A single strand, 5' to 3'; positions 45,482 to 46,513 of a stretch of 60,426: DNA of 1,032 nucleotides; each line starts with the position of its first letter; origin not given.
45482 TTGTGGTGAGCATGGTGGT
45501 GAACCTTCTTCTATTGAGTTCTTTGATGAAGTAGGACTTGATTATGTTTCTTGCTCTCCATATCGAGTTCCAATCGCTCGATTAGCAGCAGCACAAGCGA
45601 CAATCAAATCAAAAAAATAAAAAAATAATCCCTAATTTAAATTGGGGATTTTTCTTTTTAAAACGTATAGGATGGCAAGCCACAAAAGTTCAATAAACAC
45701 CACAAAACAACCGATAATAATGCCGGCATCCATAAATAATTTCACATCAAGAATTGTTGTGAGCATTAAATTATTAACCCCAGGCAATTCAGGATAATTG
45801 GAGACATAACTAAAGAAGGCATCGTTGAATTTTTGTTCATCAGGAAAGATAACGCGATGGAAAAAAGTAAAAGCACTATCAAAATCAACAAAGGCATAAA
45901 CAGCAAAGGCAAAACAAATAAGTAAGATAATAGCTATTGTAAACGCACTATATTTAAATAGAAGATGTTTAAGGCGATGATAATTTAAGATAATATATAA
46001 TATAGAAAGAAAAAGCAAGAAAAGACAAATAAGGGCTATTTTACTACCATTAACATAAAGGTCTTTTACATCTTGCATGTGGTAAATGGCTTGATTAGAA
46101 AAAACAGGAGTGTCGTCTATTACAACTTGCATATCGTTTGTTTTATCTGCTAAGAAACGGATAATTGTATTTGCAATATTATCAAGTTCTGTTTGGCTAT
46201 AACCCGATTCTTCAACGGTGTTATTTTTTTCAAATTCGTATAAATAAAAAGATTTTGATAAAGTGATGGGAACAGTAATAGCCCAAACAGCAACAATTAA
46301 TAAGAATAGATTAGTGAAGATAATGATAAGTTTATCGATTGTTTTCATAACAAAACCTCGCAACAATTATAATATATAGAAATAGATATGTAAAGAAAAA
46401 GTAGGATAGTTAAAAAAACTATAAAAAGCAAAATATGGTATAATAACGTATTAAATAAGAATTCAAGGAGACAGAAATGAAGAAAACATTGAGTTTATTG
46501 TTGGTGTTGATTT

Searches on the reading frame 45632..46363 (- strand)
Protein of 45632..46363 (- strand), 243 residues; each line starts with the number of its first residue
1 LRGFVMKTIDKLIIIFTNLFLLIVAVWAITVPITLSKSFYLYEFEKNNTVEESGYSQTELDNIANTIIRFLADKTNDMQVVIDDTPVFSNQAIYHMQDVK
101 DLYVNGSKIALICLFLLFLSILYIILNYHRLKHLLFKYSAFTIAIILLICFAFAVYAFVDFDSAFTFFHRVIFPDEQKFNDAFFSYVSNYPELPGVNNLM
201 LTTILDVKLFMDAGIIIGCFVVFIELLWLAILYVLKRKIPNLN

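Call 42: search_protein_families(library=pfam, proteins=[window:45632-46363:-], max_evalue=0.00001)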
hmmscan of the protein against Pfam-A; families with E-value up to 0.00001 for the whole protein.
window:45632-46363:- (243 aa): 1 family
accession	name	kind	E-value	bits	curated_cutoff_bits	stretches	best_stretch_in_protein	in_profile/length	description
PF07314.17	Lit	-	9.7e-22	78.3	24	1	17-176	4-156/176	Lipoprotein intramolecular transacylase Lit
